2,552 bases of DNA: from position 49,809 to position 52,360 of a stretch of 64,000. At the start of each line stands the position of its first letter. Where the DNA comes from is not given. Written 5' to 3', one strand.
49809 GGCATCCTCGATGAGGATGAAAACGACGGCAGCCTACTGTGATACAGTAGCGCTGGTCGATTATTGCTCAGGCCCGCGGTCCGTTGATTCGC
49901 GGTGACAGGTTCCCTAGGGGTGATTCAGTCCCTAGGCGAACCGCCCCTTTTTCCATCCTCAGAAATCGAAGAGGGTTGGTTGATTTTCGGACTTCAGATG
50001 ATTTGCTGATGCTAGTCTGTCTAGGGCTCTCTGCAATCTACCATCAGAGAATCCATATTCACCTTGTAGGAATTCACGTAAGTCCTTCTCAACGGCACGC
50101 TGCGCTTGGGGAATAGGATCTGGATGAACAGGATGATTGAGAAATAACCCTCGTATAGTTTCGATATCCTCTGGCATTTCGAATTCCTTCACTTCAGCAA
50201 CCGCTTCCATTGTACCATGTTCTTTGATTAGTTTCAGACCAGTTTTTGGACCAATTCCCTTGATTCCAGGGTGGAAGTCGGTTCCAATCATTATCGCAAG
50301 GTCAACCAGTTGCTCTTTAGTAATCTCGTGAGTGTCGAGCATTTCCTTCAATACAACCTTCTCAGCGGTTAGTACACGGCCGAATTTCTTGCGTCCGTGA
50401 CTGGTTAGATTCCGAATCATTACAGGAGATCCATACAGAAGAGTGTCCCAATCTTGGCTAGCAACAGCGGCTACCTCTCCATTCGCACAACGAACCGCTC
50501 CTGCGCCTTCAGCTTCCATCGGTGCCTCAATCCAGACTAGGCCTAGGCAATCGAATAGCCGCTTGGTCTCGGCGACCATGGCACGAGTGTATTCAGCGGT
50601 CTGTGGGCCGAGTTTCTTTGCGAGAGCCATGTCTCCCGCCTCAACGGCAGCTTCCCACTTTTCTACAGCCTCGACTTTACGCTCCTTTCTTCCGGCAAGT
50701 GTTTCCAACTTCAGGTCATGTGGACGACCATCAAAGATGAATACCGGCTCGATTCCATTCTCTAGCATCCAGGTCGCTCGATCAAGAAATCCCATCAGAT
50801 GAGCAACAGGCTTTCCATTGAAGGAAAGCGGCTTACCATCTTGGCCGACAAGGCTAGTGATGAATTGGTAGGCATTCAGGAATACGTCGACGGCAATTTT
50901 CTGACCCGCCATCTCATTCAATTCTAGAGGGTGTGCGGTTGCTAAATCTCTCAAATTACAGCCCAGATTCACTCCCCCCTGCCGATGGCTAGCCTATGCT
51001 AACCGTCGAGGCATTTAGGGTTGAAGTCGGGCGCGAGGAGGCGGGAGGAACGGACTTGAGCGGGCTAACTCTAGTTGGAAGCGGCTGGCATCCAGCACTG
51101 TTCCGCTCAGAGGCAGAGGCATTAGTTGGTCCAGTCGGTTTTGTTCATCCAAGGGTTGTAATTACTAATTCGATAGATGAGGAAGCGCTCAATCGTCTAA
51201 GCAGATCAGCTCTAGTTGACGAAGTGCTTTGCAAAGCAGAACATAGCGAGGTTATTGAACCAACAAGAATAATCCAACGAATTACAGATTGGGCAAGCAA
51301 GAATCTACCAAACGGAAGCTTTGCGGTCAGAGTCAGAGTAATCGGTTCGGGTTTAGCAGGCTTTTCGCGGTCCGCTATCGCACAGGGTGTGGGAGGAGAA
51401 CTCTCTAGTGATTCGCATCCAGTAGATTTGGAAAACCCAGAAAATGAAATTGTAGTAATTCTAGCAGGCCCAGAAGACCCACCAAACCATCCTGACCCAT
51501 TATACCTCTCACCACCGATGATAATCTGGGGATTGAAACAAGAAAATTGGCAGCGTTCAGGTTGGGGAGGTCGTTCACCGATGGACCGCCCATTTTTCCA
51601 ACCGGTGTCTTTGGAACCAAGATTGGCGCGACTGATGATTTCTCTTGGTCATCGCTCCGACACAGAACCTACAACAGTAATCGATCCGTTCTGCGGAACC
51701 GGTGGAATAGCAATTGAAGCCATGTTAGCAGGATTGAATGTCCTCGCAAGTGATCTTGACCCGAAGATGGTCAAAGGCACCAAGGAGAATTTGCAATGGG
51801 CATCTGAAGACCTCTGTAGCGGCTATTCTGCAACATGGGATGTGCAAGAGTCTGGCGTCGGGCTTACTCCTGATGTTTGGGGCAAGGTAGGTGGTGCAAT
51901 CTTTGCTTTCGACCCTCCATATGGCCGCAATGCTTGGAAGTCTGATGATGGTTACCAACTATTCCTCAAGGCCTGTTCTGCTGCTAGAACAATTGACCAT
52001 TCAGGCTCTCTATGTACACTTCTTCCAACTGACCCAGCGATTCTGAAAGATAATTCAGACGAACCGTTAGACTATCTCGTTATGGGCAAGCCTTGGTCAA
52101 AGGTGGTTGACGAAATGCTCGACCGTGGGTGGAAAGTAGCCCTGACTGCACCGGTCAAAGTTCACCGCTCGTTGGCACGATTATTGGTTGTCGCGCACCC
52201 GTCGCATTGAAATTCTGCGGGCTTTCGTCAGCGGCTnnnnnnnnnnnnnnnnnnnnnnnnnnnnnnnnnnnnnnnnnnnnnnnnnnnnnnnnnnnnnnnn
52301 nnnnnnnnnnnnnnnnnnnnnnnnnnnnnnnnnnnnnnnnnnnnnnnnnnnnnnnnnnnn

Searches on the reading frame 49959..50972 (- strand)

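Call 121: search_protein_families(library=pfam, proteins=[window:49959-50972:-], max_evalue=0.001)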
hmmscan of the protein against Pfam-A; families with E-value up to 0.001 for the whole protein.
window:49959-50972:- (337 aa): 3 families
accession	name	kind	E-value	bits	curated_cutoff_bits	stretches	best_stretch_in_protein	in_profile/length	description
PF00867.23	XPG_I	-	2e-20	73.4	24.9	1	144-232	1-89/89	XPG I-region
PF00752.23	XPG_N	-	5e-15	56.2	22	1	11-101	14-100/101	XPG N-terminal domain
PF01367.25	5_3_exonuc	-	1.3e-07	32.4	40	1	218-262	2-48/97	5'-3' exonuclease, C-terminal SAM fold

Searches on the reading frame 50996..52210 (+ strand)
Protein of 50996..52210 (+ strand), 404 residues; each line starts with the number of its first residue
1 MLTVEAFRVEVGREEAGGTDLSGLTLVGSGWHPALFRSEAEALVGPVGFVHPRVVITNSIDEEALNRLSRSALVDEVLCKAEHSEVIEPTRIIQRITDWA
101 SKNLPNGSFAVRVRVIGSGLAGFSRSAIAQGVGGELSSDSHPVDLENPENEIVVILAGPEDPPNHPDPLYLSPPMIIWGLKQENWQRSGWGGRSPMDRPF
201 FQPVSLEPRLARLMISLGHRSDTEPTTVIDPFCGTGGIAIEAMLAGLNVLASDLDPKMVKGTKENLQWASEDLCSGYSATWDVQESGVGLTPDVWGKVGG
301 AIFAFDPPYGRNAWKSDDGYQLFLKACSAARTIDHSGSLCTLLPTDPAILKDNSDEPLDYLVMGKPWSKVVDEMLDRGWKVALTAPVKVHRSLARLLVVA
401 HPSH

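Call 121: search_protein_families(library=pfam, proteins=[window:50996-52210:+], max_evalue=0.001)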
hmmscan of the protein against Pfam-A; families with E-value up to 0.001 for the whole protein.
window:50996-52210:+ (404 aa): 3 families
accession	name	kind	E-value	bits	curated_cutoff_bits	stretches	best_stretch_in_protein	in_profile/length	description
PF01170.24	UPF0020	-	9.4e-15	55.3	22.3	1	197-349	3-172/197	RMKL-like, methyltransferase domain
PF03602.21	Cons_hypoth95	-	0.00023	21.3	24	1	223-314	40-128/182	Conserved hypothetical protein 95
PF02926.22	THUMP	-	0.00041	21.1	20.6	1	98-154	15-72/84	THUMP domain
